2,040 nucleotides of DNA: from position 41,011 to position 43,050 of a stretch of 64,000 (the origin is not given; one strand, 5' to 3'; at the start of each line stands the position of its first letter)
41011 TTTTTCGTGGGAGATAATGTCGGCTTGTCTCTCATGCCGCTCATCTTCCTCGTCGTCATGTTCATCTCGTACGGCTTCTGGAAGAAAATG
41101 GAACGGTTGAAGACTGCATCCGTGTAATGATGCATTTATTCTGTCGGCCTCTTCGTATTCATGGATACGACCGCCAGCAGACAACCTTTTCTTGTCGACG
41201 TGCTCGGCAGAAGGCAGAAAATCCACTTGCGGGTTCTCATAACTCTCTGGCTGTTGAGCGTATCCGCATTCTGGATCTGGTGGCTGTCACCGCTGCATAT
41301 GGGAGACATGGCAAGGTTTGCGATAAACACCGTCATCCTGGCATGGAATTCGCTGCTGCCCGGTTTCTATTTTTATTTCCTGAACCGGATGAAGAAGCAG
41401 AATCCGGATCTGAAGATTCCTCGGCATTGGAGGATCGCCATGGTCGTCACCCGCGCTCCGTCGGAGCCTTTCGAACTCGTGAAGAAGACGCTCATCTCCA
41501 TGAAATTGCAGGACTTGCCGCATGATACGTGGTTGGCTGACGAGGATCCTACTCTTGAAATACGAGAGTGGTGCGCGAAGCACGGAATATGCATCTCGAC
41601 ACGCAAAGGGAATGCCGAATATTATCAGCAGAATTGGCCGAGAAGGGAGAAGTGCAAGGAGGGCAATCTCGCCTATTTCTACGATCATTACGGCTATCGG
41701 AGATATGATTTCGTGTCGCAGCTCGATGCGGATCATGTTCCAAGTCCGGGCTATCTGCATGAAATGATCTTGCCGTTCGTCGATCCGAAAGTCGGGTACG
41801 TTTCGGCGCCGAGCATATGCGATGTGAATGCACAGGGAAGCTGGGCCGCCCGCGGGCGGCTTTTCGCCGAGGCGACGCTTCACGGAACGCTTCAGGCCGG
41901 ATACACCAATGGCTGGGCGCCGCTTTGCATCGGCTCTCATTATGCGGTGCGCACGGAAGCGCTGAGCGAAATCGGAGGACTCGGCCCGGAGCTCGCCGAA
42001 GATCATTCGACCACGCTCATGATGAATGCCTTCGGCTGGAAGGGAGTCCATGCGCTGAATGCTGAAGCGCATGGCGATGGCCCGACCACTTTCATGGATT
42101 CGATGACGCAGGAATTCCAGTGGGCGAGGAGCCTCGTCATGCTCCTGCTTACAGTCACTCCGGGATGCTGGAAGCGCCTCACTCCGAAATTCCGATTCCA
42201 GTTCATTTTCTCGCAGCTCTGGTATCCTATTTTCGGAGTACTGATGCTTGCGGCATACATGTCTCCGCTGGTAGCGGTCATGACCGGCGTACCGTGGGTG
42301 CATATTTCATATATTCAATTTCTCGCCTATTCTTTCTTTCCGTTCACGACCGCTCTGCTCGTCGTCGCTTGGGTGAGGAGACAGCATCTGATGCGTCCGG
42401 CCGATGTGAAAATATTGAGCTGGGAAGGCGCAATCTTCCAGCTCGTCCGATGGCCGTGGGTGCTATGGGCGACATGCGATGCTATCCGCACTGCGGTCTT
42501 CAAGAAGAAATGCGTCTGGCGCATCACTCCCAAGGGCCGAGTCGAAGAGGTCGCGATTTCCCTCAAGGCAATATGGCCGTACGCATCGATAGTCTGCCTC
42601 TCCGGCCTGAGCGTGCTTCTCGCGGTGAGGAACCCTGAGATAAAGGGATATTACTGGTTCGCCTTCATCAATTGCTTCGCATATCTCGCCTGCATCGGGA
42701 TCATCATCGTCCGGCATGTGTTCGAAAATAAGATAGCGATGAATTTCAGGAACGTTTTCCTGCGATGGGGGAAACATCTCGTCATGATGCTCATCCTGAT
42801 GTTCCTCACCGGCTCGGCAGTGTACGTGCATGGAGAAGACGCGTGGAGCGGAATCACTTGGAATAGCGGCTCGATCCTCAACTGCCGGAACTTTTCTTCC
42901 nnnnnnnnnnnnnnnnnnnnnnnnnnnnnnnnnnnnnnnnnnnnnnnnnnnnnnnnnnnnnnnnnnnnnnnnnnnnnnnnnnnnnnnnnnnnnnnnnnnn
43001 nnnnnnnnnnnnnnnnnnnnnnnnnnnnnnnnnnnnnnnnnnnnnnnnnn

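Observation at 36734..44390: Seven-gene same-strand cluster from an ECF sigma/anti-sigma pair to a GT2 synthase fused to a GH26-like hydrolase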

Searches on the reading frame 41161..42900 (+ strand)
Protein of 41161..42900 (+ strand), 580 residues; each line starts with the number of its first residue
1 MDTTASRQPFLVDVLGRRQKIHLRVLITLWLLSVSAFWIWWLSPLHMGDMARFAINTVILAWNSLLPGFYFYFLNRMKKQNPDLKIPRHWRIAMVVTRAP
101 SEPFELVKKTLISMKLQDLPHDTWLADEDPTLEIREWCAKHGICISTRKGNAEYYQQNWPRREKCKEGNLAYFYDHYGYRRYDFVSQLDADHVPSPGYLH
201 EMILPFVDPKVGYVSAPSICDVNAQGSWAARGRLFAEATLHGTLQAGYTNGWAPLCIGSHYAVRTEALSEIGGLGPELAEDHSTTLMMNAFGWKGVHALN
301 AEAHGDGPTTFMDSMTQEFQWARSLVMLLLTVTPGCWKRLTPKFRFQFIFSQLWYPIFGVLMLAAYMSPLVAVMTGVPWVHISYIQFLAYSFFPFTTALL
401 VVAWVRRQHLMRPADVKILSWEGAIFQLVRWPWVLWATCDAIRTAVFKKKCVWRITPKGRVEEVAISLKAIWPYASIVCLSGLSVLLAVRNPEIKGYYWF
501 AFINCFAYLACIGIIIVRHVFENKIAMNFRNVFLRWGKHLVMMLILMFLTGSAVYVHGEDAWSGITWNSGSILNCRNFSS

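Call 7: search_solved_structures(query=window:41161-42900:+, max_evalue=1, show_alignments=2)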
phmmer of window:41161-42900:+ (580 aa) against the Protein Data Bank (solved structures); distinct sequences matched with E-value up to 1: 3.
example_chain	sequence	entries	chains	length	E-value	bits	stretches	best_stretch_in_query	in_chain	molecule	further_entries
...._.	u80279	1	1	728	2.2e-14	56.4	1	160-399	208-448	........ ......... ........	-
4hg6_A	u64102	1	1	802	2.6e-14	56.2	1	160-399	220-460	Cellulose Synthase Subunit A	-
4p00_A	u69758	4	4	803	2.6e-14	56.2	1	160-399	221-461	Cellulose Synthase A subunit | Cellulose Synthase subunit A | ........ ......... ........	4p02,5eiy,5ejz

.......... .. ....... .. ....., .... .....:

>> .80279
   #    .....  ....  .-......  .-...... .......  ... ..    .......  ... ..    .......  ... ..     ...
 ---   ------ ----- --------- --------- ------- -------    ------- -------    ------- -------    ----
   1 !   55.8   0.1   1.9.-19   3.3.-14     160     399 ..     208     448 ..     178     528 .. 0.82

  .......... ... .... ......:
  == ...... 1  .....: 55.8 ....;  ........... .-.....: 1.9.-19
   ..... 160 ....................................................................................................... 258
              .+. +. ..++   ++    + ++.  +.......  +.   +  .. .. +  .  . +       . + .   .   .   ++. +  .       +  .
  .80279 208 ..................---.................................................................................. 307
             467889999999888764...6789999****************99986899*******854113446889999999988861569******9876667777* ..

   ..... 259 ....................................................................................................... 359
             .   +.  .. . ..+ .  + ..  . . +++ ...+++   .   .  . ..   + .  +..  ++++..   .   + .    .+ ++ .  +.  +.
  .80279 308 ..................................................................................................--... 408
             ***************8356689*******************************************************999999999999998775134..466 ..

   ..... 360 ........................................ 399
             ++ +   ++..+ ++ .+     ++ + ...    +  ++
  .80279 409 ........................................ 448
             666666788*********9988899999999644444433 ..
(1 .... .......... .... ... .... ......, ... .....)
